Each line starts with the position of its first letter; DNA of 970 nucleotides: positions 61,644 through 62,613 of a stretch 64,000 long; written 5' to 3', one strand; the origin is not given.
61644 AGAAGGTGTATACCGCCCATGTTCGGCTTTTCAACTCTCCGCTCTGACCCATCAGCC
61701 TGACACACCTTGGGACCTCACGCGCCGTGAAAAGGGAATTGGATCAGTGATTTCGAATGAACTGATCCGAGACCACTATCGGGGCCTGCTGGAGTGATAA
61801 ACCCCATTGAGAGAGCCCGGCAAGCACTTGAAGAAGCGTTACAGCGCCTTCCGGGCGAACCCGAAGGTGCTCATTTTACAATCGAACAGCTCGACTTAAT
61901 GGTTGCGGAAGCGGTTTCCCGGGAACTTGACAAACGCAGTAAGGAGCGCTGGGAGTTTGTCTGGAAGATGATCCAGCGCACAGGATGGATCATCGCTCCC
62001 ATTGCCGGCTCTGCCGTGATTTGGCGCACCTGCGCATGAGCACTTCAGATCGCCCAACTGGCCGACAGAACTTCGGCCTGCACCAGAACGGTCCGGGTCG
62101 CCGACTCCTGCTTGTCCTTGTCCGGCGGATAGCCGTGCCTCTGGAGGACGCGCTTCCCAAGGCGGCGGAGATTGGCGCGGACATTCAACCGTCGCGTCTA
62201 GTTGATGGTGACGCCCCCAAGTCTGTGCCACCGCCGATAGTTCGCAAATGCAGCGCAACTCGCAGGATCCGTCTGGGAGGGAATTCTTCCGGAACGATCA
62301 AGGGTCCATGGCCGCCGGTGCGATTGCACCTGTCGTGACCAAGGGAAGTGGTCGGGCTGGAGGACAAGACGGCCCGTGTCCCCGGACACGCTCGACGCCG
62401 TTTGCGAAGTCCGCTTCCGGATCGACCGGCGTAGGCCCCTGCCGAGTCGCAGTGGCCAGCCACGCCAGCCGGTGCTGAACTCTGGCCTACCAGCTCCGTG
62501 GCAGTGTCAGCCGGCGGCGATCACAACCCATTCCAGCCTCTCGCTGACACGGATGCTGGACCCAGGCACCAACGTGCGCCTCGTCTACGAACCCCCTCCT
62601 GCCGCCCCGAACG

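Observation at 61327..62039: Panacea-domain antitoxin coupled to an unrecognised 81-aa ORF with a hydrophobic C-terminus: candidate new PanA-type toxin-antitoxin pair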

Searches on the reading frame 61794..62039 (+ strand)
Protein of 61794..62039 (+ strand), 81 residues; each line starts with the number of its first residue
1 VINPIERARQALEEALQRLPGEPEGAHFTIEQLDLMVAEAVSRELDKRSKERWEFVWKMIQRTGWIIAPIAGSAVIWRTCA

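Call 4: search_protein_families(library=pfam, proteins=[window:61794-62039:+], max_evalue=0.1)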
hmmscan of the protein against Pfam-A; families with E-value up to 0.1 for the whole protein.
window:61794-62039:+ (81 aa): 0 families

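Call 5: search_protein_families(library=ncbifam, proteins=[window:61794-62039:+], max_evalue=1)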
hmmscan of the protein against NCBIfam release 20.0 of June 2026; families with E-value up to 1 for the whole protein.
window:61794-62039:+ (81 aa): 0 families

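Call 6: search_protein_families(library=padloc, proteins=[window:61794-62039:+], max_evalue=1)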
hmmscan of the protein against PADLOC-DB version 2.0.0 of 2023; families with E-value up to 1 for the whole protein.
window:61794-62039:+ (81 aa): 0 families

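Call 7: find_homologous_proteins(query=window:61794-62036:+, max_evalue=0.01)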
Query window:61794-62036:+ (81 aa): 2 proteins with E <= 0.01 among 4 candidates.
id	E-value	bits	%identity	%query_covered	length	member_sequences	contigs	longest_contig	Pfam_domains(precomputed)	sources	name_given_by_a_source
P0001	7.2e-47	174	100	100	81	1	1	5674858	-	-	-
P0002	9.6e-37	142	81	98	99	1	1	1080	-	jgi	-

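Call 10: find_encoding_contigs(protein=P0002, flank=5000)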
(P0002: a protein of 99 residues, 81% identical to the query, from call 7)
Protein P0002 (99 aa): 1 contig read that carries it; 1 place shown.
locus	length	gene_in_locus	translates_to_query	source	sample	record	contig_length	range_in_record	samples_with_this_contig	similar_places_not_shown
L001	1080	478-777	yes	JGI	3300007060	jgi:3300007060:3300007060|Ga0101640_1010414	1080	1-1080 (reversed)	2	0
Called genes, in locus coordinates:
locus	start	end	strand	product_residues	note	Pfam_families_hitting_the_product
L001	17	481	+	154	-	PF13274:SocA_Panacea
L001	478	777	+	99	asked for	-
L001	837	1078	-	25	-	?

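Call 19: search_protein_representatives(protein=window:61794-62036:+)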
Query: 81 residues. Proteins with E-value up to 0.001 (for the whole library): 11; up to 1e-10: 6; up to 1e-30: 1. The best 11 are listed.
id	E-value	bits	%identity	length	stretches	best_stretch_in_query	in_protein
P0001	2.3e-47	174.1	100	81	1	1-81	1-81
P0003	9.1e-18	79.9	55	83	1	4-80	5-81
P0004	9.7e-17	76.6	47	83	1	5-78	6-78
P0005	3.9e-16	74.7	52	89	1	2-80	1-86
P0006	6.7e-11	58.1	43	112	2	40-81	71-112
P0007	1.0e-10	57.5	45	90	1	1-80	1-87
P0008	2.2e-06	43.7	42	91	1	22-80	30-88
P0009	3.9e-05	39.7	42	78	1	6-77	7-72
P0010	6.2e-05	39.1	40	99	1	10-76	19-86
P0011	1.8e-04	37.6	46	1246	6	13-46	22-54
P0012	2.1e-04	37.4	44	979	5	2-41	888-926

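Call 21: find_encoding_contigs(protein=P0003, flank=4000, max_places=4)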
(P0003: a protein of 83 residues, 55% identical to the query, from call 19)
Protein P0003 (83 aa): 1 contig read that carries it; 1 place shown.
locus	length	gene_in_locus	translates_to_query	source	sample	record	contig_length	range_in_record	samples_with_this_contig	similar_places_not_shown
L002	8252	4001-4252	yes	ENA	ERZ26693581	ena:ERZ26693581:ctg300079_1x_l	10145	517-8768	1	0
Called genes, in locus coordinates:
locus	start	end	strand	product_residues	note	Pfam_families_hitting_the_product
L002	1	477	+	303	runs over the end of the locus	PF01663:Phosphodiest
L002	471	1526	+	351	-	PF01663:Phosphodiest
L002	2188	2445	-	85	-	-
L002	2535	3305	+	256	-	-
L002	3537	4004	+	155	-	PF13274:SocA_Panacea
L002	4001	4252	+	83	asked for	-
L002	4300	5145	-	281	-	-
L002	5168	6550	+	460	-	PF16347:SGSH_C, PF13428:TPR_14 (faint), PF24575:TPR_Slam (faint), PF07719:TPR_2 (faint), PF13432:TPR_16, PF14559:TPR_19 (weak), PF23914:TPR_CcmH_CycH (weak), PF13181:TPR_8 (weak), +6 more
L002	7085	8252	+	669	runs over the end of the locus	PF00884:Sulfatase, PF01663:Phosphodiest, PF16347:SGSH_C (weak), PF14559:TPR_19 (weak), PF07719:TPR_2 (weak), PF13371:TPR_9, PF13414:TPR_11 (weak), PF13432:TPR_16, +13 more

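Call 22: find_encoding_contigs(protein=P0004, flank=4000, max_places=3)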
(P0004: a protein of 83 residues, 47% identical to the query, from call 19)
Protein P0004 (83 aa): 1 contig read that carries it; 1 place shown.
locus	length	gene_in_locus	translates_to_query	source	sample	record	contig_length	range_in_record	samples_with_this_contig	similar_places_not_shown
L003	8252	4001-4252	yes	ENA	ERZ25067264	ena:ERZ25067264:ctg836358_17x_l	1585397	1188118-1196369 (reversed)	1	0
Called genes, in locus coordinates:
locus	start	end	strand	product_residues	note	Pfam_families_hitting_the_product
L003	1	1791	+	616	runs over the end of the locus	PF00890:FAD_binding_2 (faint), PF01134:GIDA, PF07992:Pyr_redox_2 (weak), PF12831:FAD_oxidored (weak), PF21680:GIDA_C_1st, PF13932:SAM_GIDA_C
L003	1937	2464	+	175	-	PF02527:GidB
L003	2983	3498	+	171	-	PF12762:DDE_Tnp_IS1595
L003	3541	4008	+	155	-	PF13274:SocA_Panacea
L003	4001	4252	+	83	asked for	-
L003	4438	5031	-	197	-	PF12760:Zn_ribbon_IS1595, PF12762:DDE_Tnp_IS1595 (weak)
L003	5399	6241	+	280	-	PF00142:Fer4_NifH (faint), PF01656:CbiA, PF02374:ArsA_ATPase (weak), PF06564:CBP_BcsQ (weak), PF09140:MipZ (faint), PF10609:ParA, PF13614:AAA_31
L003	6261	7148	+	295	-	PF02195:ParB_N, PF17762:HTH_ParB, PF23552:ParB_C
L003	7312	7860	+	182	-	PF00213:OSCP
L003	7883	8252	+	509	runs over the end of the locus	PF02874:ATP-synt_ab_N, PF00006:ATP-synt_ab, PF00306:ATP-synt_ab_C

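Call 23: find_encoding_contigs(protein=P0005, flank=4000, max_places=3)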
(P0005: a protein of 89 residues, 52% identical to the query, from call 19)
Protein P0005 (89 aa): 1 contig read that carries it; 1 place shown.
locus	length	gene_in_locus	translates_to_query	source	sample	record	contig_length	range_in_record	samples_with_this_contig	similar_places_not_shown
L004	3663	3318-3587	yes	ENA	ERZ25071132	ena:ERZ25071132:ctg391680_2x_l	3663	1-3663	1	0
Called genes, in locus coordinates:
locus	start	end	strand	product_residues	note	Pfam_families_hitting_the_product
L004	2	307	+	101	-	?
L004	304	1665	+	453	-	PF01555:N6_N4_Mtase, PF01844:HNH, PF14279:HNH_5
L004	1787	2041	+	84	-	-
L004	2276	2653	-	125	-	-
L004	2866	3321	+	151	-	PF13274:SocA_Panacea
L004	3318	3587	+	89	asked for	-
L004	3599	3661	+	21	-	?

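Call 24: find_encoding_contigs(protein=P0006, flank=4000, max_places=3)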
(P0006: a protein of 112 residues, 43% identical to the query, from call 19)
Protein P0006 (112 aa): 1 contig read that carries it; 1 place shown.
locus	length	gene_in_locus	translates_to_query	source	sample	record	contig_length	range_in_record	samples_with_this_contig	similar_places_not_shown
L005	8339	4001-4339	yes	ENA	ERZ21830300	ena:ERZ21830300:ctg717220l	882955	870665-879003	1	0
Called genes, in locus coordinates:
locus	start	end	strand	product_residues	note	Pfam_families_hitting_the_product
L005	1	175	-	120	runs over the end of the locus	-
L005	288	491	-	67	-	-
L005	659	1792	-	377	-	PF04307:YdjM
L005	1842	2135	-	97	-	-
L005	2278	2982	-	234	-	-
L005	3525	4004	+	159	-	PF13274:SocA_Panacea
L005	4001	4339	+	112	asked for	-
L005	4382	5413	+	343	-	PF04754:Transposase_31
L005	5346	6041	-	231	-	-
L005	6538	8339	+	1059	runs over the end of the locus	-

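Call 25: find_encoding_contigs(protein=P0007, flank=4000, max_places=3)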
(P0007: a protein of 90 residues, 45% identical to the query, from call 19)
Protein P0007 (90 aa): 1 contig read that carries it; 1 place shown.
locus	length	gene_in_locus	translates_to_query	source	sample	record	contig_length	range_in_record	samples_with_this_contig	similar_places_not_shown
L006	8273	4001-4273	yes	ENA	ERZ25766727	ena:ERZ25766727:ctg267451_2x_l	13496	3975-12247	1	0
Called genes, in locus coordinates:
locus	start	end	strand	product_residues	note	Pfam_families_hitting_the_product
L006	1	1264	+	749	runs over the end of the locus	-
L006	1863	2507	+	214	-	PF12762:DDE_Tnp_IS1595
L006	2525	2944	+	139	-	-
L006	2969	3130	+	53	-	-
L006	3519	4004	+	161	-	PF13274:SocA_Panacea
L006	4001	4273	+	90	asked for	-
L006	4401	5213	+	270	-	PF03400:DDE_Tnp_IS1 (faint)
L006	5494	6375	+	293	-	PF05119:Terminase_4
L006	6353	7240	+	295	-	PF03237:Terminase_6N (weak)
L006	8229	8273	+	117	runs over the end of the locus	-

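Call 26: find_encoding_contigs(protein=P0008, flank=4000, max_places=3)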
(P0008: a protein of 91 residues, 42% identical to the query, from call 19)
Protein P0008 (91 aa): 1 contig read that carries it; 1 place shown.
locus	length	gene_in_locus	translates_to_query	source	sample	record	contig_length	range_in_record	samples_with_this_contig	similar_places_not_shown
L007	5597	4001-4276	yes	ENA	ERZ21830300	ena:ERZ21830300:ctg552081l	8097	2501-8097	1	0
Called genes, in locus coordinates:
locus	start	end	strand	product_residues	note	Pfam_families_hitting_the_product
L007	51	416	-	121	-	PF01019:G_glu_transpept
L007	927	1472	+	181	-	PF08011:PDDEXK_9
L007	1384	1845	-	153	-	-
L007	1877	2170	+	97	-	-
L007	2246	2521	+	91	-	-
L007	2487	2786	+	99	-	-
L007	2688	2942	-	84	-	PF05016:ParE_toxin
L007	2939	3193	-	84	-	-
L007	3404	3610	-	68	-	-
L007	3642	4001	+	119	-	PF13274:SocA_Panacea (weak)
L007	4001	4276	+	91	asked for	-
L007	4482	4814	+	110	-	PF02604:PhdYeFM_antitox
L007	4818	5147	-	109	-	-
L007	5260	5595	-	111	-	?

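Call 27: find_encoding_contigs(protein=P0009, flank=4000, max_places=3)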
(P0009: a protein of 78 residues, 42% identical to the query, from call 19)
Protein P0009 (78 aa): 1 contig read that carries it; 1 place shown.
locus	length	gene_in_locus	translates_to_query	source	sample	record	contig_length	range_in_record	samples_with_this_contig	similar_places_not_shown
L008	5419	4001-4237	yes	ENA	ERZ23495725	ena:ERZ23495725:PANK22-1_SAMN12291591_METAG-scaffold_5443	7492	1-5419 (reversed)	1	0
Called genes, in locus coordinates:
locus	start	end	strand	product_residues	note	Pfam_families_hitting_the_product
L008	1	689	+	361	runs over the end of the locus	PF00753:Lactamase_B, PF12706:Lactamase_B_2 (weak)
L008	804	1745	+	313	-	PF03602:Cons_hypoth95 (faint), PF01555:N6_N4_Mtase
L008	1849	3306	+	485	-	-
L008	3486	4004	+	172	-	PF13274:SocA_Panacea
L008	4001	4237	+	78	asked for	-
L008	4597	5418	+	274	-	?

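Call 28: find_encoding_contigs(protein=P0010, flank=4000, max_places=3)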
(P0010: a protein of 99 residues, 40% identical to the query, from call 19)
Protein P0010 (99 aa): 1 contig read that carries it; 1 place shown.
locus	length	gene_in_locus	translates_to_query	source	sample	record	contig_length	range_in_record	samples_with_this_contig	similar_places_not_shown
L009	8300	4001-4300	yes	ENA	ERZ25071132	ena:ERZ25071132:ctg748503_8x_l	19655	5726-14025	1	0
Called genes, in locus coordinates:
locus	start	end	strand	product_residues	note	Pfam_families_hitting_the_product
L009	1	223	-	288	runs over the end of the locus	-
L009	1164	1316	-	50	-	-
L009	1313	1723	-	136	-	-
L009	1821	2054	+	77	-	-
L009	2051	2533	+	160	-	-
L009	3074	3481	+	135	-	-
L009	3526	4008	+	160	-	PF13274:SocA_Panacea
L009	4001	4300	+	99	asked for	-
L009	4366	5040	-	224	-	PF07592:DDE_Tnp_ISAZ013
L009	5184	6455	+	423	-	PF01548:DEDD_Tnp_IS110, PF02371:Transposase_20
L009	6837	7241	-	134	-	PF07592:DDE_Tnp_ISAZ013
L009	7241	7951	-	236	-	-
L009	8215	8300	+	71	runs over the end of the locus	-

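Call 35: find_related_loci(query=A3, collection=genome_contigs, flank=3000)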
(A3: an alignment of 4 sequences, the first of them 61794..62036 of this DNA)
Query A3 (81 aa) in genome_contigs; peptide patterns used: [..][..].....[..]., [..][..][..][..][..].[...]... (x = any residue, [..] = any of these).
447 stretches matched a pattern, but none encodes a relative of the query by tblastn (E <= 1e-3).

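Call 50: search_solved_structures(query=A5, max_evalue=10)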
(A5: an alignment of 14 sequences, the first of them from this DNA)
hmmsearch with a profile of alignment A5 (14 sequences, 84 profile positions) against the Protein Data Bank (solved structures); distinct sequences matched with E-value up to 10: 7.
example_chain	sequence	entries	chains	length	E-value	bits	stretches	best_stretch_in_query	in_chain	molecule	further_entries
9isj_A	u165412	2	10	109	0.4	13.9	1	7-63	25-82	Cell division protein ZapA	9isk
4p1m_A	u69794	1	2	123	1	12.5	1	7-63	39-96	Cell division protein ZapA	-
3j92_u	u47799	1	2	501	1.1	12.4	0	4-50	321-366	NEMF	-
7xkc_A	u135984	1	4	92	1.5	12.1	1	27-70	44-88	DCHP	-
5iwx_A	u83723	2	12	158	2.8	11.2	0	6-35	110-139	2-C-methyl-D-erythritol 2,4-cyclodiphosphate synthase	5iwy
8f6r_A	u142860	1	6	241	5.1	10.3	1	7-47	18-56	De novo designed oligomeric protein C6-79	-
9cc5_A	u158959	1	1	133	8.2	9.7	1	7-47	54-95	Amylin-NHO-22 Binder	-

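Call 51: search_protein_families(library=phrogs, proteins=[window:61794-62039:+], max_evalue=1)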
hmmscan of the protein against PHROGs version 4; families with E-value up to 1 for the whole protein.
window:61794-62039:+ (81 aa): 3 families
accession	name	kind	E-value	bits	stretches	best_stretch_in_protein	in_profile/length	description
phrog_1091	-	unknown function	0.043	15.4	1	5-31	10-36/69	-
phrog_21737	-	unknown function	0.072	14.4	1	49-71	29-51/69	-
phrog_38074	-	unknown function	0.075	13.7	1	64-78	30-44/55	-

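Call 54: search_dna_similar(query=window:61794-62036:+, collection=plasmids, mode=protein, max_evalue=1, max_rows=10)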
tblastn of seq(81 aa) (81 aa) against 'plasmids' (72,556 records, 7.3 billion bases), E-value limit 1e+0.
Records with a match: 3; places in all: 4; records where one place covers at least 80% of the query: 0.
Best place of each record, by identity: <60% 3.
By first word of the organism name: Sinorhizobium 2; Lactococcus 1.
By predicted mobility (MOB-suite, as given by PLSDB): mobilizable 2; non-mobilizable 1.
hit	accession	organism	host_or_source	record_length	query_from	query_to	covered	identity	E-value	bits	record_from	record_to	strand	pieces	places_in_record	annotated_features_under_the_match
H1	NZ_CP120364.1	Sinorhizobium kummerowiae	Kummerowia stipulacea,Pure culture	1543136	17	68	64%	40.7%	4e-1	35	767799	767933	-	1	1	none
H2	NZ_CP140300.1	Sinorhizobium kummerowiae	Kummerowia stipulacea,Pure culture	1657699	17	68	64%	40.7%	4e-1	35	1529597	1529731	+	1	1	none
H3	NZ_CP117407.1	Lactococcus lactis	wheat,Cell culture,rhizosphere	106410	36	79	54%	29.8%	7e-1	34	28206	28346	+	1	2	DUF5626 family protein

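Call 57: predict_structure(alignment_id=A2)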
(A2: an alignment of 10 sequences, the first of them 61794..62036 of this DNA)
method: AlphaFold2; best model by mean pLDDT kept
length: 81 residues; sequences in the alignment: 10
mean_pLDDT: 73.6   pTM: 0.33
mean pLDDT of the five models: 73.6, 72.8, 71.0, 69.5, 65.8
residues with pLDDT >= 90: 0; 70-90: 57; 50-70: 18; < 50: 6
segments of 3 or more residues with pLDDT < 50: 22-25
pLDDT, mean of each block of 10 residues (from residue 1): 67 68 53 76 80 86 80 80 70
secondary structure, 60 per line:
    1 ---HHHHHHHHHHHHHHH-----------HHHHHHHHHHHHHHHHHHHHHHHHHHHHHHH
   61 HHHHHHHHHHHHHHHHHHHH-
elements in order: H4-18 H30-80

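Call 66: fold_search(model_id=the predicted structure, library=pdb)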
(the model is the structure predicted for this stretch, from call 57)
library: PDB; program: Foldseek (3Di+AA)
matches with E <= 10: 0; with E <= 0.001: 0
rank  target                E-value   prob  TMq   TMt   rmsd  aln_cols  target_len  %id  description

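Call 71: search_protein_families(library=pfam, alignment_id=A5, max_evalue=1)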
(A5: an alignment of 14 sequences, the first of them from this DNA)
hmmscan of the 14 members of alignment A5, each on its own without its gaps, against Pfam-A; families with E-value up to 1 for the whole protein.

A. member 1, seq(81 aa): 0 families

B. families by the number of members that match (of 14 scanned): 21 families
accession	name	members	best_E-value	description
PF20575.4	HTH_63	1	0.012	Helix-turn-helix domain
PF21906.2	NrtR_WHD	1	0.024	NrtR DNA-binding winged helix domain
PF14434.11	Imm6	1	0.032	Immunity protein Imm6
PF09171.15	AGOG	1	0.039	N-glycosylase/DNA lyase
PF03222.19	Trp_Tyr_perm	1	0.047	Tryptophan/tyrosine permease family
PF02429.20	PCP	1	0.062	Peridinin-chlorophyll A binding protein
PF23946.1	DUF7280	1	0.068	Family of unknown function (DUF7280)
PF19631.4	Trypco2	1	0.069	Trypsin-co-occurring domain 2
PF00957.27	Synaptobrevin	1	0.089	Synaptobrevin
PF08374.16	Protocadherin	1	0.1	Protocadherin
PF18603.7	LAL_C2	1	0.11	L-amino acid ligase C-terminal domain 2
PF12279.13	DUF3619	1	0.11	Protein of unknown function (DUF3619)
PF13490.11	zf-HC2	1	0.11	Putative zinc-finger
PF18580.7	HTH_SUN2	1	0.14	SUN2 helix-turn-helix domain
PF10372.14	CdaS_N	1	0.16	Diadenylate cyclase CdaS, N-terminal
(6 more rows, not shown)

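Call 72: find_homologous_proteins(query=A5, max_evalue=0.001)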
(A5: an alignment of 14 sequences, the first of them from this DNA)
Query A5 (14 sequences) (81 aa, profile of the alignment): 14 proteins with E <= 0.001 among 4594 candidates.
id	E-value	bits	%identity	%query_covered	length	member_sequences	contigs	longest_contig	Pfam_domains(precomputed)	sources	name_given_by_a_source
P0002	2.6e-34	135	81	98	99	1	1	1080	-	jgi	-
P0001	1.8e-33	132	100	100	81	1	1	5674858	-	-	-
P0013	3.8e-30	121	52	100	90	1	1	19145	-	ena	-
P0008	5.4e-25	105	42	73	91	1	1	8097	-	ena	-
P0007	6.5e-25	105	41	100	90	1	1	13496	-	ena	-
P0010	3.3e-24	102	38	93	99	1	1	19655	-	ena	-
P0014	1.9e-22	97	59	86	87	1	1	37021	-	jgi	jgi:hypothetical protein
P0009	7.6e-21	92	36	73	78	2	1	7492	-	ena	-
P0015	5.0e-20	89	36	62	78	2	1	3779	-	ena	-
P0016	8.0e-20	88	36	72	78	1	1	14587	-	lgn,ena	-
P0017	7.2e-18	82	32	47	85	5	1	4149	-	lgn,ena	-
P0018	4.5e-16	76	36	75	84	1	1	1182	-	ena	-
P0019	1.4e-15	75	29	72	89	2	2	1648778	-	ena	-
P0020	1.6e-11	62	38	62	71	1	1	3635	-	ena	-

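Call 73: find_encoding_contigs(protein=P0014, flank=3000, max_places=2)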
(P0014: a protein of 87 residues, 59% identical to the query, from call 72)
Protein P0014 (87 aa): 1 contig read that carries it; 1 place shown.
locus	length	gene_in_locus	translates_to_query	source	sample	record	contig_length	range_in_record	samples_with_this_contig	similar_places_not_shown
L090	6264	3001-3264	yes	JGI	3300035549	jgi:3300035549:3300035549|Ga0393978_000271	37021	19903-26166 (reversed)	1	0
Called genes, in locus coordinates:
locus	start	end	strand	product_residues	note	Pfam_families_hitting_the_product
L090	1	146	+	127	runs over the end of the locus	-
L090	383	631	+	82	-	-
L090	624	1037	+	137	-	-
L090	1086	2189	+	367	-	PF01883:FeS_assembly_P, PF01656:CbiA, PF02374:ArsA_ATPase (faint), PF09140:MipZ (weak), PF10609:ParA, PF13614:AAA_31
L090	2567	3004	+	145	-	PF13274:SocA_Panacea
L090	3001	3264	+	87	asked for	-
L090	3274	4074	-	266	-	PF01135:PCMT, PF00398:RrnaAD (weak), PF13489:Methyltransf_23 (weak), PF13847:Methyltransf_31 (weak), PF08241:Methyltransf_11 (weak), PF13649:Methyltransf_25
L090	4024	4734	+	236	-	PF01522:Polysacc_deac_1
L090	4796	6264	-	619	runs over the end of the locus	PF17899:Peptidase_M61_N, PF05299:Peptidase_M61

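Call 74: find_encoding_contigs(protein=P0019, flank=3000, max_places=2)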
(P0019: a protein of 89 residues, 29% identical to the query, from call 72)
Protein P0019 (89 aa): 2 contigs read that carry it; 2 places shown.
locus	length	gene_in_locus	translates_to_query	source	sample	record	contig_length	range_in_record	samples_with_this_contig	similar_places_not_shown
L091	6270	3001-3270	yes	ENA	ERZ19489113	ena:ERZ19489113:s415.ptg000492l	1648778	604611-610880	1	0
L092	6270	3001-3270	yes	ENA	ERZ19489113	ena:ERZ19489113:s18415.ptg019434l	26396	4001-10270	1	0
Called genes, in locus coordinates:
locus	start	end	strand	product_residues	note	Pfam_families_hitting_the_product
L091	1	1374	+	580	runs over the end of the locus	PF05762:VWA_CoxE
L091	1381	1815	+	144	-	PF10604:Polyketide_cyc2, PF06240:COXG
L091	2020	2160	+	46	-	-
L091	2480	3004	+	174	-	PF13274:SocA_Panacea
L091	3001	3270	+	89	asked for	-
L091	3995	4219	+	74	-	-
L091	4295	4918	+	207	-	-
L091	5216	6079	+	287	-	PF01909:NTP_transf_2 (faint), PF05168:HEPN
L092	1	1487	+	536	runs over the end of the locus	PF05762:VWA_CoxE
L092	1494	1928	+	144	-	PF10604:Polyketide_cyc2, PF06240:COXG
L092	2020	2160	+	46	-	-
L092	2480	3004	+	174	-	PF13274:SocA_Panacea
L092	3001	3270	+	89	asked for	-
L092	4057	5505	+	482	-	-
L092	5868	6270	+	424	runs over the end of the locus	PF05168:HEPN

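Call 75: find_encoding_contigs(protein=P0017, flank=3000, max_places=2)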
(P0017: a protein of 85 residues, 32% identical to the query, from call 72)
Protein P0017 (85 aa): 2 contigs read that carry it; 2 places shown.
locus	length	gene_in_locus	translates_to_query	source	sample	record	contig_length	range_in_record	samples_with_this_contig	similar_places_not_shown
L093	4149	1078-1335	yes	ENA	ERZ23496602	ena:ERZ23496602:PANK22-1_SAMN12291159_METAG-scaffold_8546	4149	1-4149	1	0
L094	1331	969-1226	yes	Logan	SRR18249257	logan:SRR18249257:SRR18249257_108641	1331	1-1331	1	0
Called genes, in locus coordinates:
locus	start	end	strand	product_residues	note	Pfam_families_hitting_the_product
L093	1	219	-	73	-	?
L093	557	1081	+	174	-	PF13274:SocA_Panacea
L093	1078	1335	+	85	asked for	-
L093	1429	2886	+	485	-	-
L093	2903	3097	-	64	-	-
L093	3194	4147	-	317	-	?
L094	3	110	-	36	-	?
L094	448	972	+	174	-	PF13274:SocA_Panacea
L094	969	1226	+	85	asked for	-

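Call 77: find_related_loci(query=A3, collection=viral_contigs, flank=4000)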
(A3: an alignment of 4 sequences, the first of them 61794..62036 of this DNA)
Query A3 (81 aa) in viral_contigs; peptide patterns used: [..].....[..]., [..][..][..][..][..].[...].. (x = any residue, [..] = any of these).
110 stretches matched a pattern, but none encodes a relative of the query by tblastn (E <= 1e-3).

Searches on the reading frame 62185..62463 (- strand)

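Call 4: search_protein_families(library=pfam, proteins=[window:62185-62463:-], max_evalue=0.1)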
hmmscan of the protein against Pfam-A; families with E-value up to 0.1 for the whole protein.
window:62185-62463:- (92 aa): 1 family
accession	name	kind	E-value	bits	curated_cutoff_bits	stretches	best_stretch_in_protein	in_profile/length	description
PF24410.1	wHTH-HSP90_Na-assoc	-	0.097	13.5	23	0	49-74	14-40/55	wHTH-Hsp90_Na associated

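Call 70: search_protein_families(library=pfam, proteins=[window:62188-62457:-], max_evalue=1)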
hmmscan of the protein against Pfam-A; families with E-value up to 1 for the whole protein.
seq(90 aa): 2 families
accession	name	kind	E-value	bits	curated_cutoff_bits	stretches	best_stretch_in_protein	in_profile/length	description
PF24410.1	wHTH-HSP90_Na-assoc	-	0.093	13.5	23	1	47-72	14-40/55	wHTH-Hsp90_Na associated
PF23718.1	DUF7160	-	0.12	12.9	27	1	24-46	12-34/54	Family of unknown function (DUF7160)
